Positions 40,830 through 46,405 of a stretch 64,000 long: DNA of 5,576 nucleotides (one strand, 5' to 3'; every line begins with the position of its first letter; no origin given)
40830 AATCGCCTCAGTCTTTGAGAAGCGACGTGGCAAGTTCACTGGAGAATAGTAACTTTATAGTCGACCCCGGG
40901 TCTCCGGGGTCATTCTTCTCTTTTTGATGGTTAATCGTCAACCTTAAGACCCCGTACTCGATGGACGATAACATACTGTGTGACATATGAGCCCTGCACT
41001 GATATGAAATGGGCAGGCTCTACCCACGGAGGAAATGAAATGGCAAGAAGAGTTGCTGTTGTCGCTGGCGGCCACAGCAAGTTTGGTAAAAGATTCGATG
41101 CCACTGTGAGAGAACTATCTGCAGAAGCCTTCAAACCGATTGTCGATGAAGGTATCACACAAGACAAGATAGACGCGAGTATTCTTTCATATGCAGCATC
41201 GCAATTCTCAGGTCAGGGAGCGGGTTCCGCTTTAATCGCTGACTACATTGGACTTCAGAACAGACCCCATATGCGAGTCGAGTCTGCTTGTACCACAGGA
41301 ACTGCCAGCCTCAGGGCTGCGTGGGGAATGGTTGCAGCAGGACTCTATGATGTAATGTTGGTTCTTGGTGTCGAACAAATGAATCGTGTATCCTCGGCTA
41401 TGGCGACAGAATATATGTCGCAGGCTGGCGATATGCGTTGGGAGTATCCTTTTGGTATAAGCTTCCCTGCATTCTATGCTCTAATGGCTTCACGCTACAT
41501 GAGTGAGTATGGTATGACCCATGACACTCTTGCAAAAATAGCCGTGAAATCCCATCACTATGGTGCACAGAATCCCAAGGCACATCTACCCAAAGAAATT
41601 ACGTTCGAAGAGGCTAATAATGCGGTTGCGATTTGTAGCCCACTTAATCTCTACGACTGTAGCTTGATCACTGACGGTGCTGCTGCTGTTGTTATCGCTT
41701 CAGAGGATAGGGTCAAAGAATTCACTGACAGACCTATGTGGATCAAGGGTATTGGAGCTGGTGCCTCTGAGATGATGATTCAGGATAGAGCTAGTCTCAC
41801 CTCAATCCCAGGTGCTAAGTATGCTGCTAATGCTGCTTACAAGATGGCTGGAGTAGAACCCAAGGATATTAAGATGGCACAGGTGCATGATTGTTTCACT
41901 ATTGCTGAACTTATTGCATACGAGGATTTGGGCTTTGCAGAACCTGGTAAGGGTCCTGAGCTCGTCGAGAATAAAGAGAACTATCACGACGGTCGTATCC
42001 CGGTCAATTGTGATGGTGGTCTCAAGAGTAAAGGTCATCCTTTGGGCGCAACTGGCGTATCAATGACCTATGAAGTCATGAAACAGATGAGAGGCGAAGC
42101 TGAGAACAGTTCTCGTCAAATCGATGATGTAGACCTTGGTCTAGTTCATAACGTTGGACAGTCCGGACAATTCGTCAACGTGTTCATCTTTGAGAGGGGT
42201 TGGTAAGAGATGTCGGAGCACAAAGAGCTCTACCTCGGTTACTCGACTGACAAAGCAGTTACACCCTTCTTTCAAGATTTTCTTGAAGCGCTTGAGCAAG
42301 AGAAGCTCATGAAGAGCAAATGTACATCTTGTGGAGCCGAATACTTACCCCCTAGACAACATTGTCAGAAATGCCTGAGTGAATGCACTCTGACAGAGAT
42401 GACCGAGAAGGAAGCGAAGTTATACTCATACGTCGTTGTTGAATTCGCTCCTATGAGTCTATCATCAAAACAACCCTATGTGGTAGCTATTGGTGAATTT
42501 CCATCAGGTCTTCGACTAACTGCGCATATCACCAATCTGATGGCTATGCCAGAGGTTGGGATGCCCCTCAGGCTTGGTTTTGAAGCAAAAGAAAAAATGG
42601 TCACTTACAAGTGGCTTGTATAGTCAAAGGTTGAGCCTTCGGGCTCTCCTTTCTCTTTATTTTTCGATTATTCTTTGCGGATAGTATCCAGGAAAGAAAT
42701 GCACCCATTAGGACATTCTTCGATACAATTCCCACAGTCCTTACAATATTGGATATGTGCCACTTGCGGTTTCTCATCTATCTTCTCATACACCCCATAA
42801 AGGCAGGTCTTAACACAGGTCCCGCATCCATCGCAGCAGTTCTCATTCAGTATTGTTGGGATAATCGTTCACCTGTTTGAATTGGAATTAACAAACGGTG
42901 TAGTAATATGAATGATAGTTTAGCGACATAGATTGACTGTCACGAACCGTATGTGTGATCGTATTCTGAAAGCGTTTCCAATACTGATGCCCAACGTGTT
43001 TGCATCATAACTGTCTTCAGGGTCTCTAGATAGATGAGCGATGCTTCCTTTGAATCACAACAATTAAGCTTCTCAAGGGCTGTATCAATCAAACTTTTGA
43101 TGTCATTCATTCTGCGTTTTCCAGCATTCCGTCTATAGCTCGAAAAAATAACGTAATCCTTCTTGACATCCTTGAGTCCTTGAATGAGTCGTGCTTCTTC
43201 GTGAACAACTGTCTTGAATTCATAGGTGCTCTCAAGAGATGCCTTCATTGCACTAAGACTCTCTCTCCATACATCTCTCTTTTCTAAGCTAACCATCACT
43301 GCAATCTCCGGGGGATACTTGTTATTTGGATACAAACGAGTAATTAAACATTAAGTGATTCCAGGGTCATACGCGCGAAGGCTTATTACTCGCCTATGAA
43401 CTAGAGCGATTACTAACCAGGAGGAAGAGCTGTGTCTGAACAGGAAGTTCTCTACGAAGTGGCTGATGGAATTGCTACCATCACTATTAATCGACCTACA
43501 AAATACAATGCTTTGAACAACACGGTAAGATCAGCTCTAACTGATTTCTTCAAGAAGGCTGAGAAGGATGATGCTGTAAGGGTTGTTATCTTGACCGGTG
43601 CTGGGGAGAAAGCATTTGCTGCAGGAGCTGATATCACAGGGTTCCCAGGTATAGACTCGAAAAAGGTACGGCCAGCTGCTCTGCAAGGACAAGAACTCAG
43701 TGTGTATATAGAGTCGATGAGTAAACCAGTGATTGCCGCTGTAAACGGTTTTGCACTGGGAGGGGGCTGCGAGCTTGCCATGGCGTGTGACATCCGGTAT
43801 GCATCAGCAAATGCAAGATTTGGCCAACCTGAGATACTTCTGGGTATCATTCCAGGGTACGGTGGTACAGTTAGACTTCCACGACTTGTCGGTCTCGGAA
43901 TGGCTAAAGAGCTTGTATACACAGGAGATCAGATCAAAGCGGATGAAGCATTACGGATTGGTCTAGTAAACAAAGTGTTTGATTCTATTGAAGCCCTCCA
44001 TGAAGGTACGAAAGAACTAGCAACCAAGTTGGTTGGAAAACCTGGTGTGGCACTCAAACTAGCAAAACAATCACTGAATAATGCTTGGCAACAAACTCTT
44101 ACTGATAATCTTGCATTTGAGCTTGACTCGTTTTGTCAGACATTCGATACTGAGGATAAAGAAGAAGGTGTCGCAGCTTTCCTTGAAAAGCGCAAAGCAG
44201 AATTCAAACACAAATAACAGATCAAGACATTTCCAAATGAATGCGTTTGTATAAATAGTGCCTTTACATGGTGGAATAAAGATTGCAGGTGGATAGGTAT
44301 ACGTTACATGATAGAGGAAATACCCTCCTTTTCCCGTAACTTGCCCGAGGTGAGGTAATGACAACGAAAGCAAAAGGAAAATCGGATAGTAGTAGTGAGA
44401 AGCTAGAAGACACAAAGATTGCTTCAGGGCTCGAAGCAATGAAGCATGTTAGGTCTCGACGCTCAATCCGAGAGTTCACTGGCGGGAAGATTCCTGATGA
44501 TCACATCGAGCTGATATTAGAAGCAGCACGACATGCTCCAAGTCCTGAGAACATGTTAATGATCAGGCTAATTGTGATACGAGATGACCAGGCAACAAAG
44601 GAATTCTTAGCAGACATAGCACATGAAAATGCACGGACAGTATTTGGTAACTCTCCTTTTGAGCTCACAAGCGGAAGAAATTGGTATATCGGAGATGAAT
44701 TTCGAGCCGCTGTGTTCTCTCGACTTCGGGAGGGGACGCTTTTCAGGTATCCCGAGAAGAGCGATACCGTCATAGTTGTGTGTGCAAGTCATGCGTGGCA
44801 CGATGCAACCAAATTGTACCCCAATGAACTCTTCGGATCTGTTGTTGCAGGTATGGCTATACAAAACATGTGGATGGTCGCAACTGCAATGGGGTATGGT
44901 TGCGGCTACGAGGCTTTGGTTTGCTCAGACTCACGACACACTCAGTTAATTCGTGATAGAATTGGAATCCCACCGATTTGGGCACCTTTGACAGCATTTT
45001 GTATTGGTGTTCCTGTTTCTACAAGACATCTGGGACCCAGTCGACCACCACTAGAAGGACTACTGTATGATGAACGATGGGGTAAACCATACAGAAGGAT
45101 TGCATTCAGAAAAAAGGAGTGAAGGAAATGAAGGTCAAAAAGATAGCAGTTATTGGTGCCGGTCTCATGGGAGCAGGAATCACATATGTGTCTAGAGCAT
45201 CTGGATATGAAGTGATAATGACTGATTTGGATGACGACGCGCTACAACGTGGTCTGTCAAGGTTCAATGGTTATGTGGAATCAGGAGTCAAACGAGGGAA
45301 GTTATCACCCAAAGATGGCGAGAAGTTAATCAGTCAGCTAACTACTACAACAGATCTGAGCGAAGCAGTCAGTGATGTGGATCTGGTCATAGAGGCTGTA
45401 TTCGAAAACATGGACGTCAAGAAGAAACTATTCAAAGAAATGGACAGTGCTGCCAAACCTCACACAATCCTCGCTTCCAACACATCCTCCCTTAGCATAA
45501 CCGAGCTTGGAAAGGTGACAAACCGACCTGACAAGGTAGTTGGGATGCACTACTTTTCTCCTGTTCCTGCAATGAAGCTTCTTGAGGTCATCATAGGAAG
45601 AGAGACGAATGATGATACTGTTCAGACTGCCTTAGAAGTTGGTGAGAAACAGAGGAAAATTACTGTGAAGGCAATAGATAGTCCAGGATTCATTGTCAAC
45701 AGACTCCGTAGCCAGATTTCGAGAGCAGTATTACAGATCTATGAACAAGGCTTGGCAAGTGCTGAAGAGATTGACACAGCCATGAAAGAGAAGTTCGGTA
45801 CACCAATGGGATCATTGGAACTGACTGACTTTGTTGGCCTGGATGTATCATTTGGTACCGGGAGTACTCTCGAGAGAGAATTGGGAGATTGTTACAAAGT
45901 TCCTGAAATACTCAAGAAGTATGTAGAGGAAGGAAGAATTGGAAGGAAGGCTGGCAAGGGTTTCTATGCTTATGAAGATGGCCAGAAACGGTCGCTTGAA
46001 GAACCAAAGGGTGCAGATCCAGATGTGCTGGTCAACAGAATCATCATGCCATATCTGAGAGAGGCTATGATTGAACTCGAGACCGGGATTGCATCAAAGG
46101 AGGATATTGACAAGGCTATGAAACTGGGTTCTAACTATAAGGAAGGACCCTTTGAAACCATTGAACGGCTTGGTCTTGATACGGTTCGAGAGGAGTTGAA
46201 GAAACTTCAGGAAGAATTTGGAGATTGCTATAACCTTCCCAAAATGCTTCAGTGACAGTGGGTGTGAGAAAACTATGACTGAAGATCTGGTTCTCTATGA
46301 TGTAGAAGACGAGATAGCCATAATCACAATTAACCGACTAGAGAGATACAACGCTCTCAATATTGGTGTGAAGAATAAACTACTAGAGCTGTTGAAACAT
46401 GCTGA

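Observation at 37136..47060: Two paralogous beta-oxidation-like modules, each with a nitroreductase-family flavoprotein instead of an acyl-CoA dehydrogenase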

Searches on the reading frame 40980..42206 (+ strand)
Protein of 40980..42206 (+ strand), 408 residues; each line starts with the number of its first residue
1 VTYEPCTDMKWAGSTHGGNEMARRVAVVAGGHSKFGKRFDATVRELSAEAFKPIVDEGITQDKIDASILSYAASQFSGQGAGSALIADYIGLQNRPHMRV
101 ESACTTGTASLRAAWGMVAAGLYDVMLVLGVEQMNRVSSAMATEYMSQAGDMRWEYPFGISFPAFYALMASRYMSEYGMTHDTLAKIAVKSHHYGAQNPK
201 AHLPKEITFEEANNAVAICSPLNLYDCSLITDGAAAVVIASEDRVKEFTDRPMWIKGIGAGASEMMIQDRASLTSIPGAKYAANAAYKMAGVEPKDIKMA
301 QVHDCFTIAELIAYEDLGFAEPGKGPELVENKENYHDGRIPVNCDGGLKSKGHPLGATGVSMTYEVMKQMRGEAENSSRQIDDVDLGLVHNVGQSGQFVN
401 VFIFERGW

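Call 3: search_protein_families(library=pfam, proteins=[window:40980-42206:+], max_evalue=0.01)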
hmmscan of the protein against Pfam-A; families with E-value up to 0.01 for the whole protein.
window:40980-42206:+ (408 aa): 5 families
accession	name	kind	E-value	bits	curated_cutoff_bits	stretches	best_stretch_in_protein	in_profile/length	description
PF22691.2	Thiolase_C_1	-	8.3e-43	146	28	1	259-406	1-144/144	Thiolase C-terminal domain-like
PF00108.29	Thiolase_N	-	1.5e-24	87.2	26.4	1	25-243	1-260/260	Thiolase, N-terminal domain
PF02803.24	Thiolase_C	-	8.3e-09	35.6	27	1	278-373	23-100/123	Thiolase, C-terminal domain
PF08545.16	ACP_syn_III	-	4.9e-05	23.6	24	0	100-139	3-42/80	3-Oxoacyl-[acyl-carrier-protein (ACP)] synthase III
PF00109.32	ketoacyl-synt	-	9.9e-05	22.5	20.8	1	79-139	150-209/252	Beta-ketoacyl synthase, N-terminal domain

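Call 13: search_protein_families(library=ncbifam, proteins=[window:40980-42206:+], max_evalue=0.001)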
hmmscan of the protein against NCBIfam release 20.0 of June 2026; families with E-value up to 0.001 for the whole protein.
window:40980-42206:+ (408 aa): 53 families (the best 25 are shown)
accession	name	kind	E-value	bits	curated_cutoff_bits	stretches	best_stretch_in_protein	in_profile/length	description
NF004720.0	PRK06064.1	subfamily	1.3e-137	458.7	420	1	23-406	2-387/389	thiolase domain-containing protein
NF009228.0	PRK12578.1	subfamily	1.9e-119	398.7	485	1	21-406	1-387/387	thiolase domain-containing protein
NF053570.1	AcCoTHIOL_METTL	equivalog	4.1e-109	364.9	600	1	23-405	2-382/385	acetyl-CoA acetyltransferase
NF004810.0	PRK06157.1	equivalog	1.7e-95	320.5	403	1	20-394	4-383/400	acetyl-CoA acetyltransferase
NF005704.0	PRK07516.1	subfamily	2.2e-88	296.8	412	1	24-398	3-379/389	thiolase domain-containing protein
NF004982.0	PRK06365.1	equivalog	7e-83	279.1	695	2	19-272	12-267/430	thiolase domain-containing protein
NF006102.0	PRK08256.1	subfamily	1.5e-68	231.7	436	1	21-399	1-386/394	lipid-transfer protein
NF004936.0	PRK06289.1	equivalog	5.1e-62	209.9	375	1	23-404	3-401/405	acetyl-CoA acetyltransferase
NF004811.0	PRK06158.1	subfamily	2.4e-61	207.8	421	1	23-393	8-367/384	acetyl-CoA acetyltransferase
NF006010.0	PRK08142.1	subfamily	1.6e-57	195.1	462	1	37-394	19-372/388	thiolase domain-containing protein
NF005892.0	PRK07855.1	subfamily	1.7e-56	191.8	469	1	21-393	4-381/390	lipid-transfer protein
NF006180.0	PRK08313.1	subfamily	1.9e-54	185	514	1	21-403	2-381/389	thiolase domain-containing protein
NF004721.0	PRK06065.1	equivalog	2.4e-54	184.7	455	1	21-401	8-388/393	thiolase domain-containing protein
NF053628.1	BnzsclthlBbsBGT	equivalog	2.3e-51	174.8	750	1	21-384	3-359/389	benzoylsuccinyl-CoA thiolase subunit BbsB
NF004715.0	PRK06059.1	equivalog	1.9e-50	172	424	1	22-398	3-392/399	lipid-transfer protein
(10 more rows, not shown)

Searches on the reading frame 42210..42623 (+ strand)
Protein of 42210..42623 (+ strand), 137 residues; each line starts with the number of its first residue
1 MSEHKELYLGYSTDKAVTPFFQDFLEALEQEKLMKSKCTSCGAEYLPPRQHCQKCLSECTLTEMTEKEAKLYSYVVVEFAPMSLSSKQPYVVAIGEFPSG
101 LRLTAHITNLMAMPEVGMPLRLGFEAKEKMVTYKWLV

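Call 3: search_protein_families(library=pfam, proteins=[window:42210-42623:+], max_evalue=0.01)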
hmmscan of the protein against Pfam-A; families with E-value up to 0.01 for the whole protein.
window:42210-42623:+ (137 aa): 2 families
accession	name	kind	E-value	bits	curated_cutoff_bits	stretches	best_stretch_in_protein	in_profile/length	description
PF01796.24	OB_ChsH2_C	-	4.2e-10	39.8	27.1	1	67-124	6-64/65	ChsH2, C-terminal OB-fold domain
PF12172.15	zf-ChsH2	-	4e-08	33.4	23.2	1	26-57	2-33/37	ChsH2, rubredoxin-like zinc ribbon domain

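Call 13: search_protein_families(library=ncbifam, proteins=[window:42210-42623:+], max_evalue=0.001)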
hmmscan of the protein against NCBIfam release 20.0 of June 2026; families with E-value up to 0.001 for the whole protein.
window:42210-42623:+ (137 aa): 1 family
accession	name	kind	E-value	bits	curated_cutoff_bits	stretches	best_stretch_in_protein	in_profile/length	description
NF053627.1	BnzsclthlBbsAGT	equivalog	3.3e-05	23.9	250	1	14-108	14-109/145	benzoylsuccinyl-CoA thiolase subunit BbsA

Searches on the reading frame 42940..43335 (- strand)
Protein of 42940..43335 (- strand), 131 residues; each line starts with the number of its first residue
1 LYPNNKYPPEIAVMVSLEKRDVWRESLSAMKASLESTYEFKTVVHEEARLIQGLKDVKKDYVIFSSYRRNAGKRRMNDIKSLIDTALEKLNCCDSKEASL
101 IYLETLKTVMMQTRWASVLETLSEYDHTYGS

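Call 39: search_protein_families(library=pfam, proteins=[window:42940-43335:-], max_evalue=1)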
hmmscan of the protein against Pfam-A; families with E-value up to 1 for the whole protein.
window:42940-43335:- (131 aa): 5 families
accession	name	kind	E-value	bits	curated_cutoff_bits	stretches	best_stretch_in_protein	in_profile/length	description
PF15122.11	TMEM206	-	0.013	15.1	27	1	32-94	99-161/296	TMEM206 protein family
PF01138.27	RNase_PH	-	0.056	14.3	25.5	1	12-102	29-100/130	3' exoribonuclease family, domain 1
PF05763.18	DUF835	-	0.056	13.7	33.1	1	56-124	38-103/136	Protein of unknown function (DUF835)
PF24742.1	ARM_CUL7_CUL9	-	0.065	13.7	27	1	22-63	92-133/172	CUL7/CUL9 ARM repeat domain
PF20468.4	HPS6_C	-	0.091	12.1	27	1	25-123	44-136/387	Hermansky-Pudlak syndrome 6 protein C-terminal domain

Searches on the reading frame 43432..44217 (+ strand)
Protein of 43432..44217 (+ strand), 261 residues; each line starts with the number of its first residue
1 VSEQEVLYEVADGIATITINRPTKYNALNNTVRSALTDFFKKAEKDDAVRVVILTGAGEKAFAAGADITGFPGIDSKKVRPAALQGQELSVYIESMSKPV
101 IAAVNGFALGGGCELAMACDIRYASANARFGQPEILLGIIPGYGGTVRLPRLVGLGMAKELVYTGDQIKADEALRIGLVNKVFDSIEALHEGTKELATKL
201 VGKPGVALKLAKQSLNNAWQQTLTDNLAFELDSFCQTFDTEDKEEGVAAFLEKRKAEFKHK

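Call 3: search_protein_families(library=pfam, proteins=[window:43432-44217:+], max_evalue=0.01)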
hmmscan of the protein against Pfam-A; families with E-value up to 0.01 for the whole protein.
window:43432-44217:+ (261 aa): 2 families
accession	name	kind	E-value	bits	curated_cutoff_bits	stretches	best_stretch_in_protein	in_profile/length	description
PF00378.25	ECH_1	-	1e-73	248.2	27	1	11-260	3-250/251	Enoyl-CoA hydratase/isomerase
PF16113.10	ECH_2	-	3.6e-40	138.9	27.2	1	15-186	2-175/335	Enoyl-CoA hydratase/isomerase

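Call 13: search_protein_families(library=ncbifam, proteins=[window:43432-44217:+], max_evalue=0.001)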
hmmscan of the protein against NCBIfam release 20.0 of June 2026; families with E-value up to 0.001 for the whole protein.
window:43432-44217:+ (261 aa): 73 families (the best 25 are shown)
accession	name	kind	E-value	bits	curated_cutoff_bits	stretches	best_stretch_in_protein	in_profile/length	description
NF004475.0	PRK05809.1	subfamily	2e-92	309.4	394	1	2-261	2-260/260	short-chain-enoyl-CoA hydratase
NF005803.0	PRK07658.1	equivalog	1.7e-72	243.9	313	1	8-261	6-257/257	enoyl-CoA hydratase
NF005802.0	PRK07657.1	equivalog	4.2e-72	242.8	363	1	4-259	3-258/260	enoyl-CoA hydratase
NF004517.0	PRK05862.1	equivalog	3.6e-71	239.7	396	1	1-261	1-257/257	enoyl-CoA hydratase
NF006007.0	PRK08138.1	subfamily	2.3e-70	236.9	355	1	9-260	13-260/261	enoyl-CoA hydratase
NF007239.0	PRK09674.1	equivalog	9.6e-70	235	371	1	2-259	2-255/257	2,3-dehydroadipyl-CoA hydratase PaaF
NF051848.1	EnCoAHydtEchA19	equivalog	1.2e-67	228.2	400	1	7-260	3-257/258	enoyl-CoA hydratase EchA19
NF004634.0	PRK05980.1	equivalog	3.3e-65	220.1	375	1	5-260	4-262/263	crotonase/enoyl-CoA hydratase family protein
NF004840.0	PRK06190.1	equivalog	4.6e-60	203.4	253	1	2-248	2-245/260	enoyl-CoA hydratase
NF004781.0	PRK06127.1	subfamily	1.1e-58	199.1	291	1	3-260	10-268/269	enoyl-CoA hydratase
NF006566.0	PRK09076.1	subfamily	1.4e-58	198.5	286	1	4-260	5-259/260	enoyl-CoA hydratase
NF006699.0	PRK09245.1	subfamily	1.5e-57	194.9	354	1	4-260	3-265/266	crotonase/enoyl-CoA hydratase family protein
NF004794.0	PRK06142.1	equivalog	1.8e-56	191.8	308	1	7-260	9-272/273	crotonase/enoyl-CoA hydratase family protein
NF006109.0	PRK08260.1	subfamily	5.4e-56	190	320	1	3-260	3-277/296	enoyl-CoA hydratase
NF004857.0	PRK06210.1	equivalog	3.3e-55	187.4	341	1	2-260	6-274/275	enoyl-CoA hydratase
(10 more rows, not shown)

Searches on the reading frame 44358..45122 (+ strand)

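Call 3: search_protein_families(library=pfam, proteins=[window:44358-45122:+], max_evalue=0.01)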
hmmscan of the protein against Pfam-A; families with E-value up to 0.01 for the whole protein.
window:44358-45122:+ (254 aa): 1 family
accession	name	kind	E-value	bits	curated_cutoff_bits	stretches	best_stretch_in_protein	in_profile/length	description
PF00881.29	Nitroreductase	-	3.1e-21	76.7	23.5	1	31-217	1-166/167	Nitroreductase family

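Call 13: search_protein_families(library=ncbifam, proteins=[window:44358-45122:+], max_evalue=0.001)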
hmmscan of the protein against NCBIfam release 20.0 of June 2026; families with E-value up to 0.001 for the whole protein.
window:44358-45122:+ (254 aa): 4 families
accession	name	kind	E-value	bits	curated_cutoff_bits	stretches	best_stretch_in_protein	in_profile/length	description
TIGR02476.1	BluB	equivalog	5.1e-15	55.4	150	1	28-222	10-183/205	5,6-dimethylbenzimidazole synthase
TIGR03553.1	F420_FbiB_CTERM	equivalog_domain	3.7e-13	49.7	249.55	1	31-231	3-187/194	F420 biosynthesis protein FbiB, C-terminal domain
NF008033.1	PRK10765.1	equivalog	4.1e-13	49.3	223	2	28-90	5-66/240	oxygen-insensitive NADPH nitroreductase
NF009810.0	PRK13294.1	equivalog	4.8e-13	48.8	304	1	28-230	255-441/449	coenzyme F420-0:L-glutamate ligase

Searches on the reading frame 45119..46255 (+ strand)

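Call 3: search_protein_families(library=pfam, proteins=[window:45119-46255:+], max_evalue=0.01)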
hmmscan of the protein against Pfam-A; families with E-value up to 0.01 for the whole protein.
window:45119-46255:+ (378 aa): 7 families
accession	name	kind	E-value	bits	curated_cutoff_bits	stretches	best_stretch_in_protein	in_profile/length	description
PF02737.24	3HCDH_N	-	7.1e-62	208.9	22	1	8-185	1-177/180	3-hydroxyacyl-CoA dehydrogenase, NAD binding domain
PF00725.27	3HCDH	-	1.2e-45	154.4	22.1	2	190-285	1-97/97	3-hydroxyacyl-CoA dehydrogenase, C-terminal domain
PF03446.21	NAD_binding_2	-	7e-05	23.3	21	1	8-123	1-94/161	NAD binding domain of 6-phosphogluconate dehydrogenase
PF03807.23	F420_oxidored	-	0.00067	20.6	21.6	1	8-95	1-68/94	NADP oxidoreductase coenzyme F420-dependent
PF01262.27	AlaDh_PNT_C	-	0.00079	19.3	23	1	6-94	28-100/214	Alanine dehydrogenase/PNT, C-terminal domain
PF01210.29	NAD_Gly3P_dh_N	-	0.0013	19.2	23.1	1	8-120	1-101/158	NAD-dependent glycerol-3-phosphate dehydrogenase N-terminus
PF03721.20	UDPG_MGDP_dh_N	-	0.0032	17.5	27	0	7-94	1-84/187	UDP-glucose/GDP-mannose dehydrogenase family, NAD binding domain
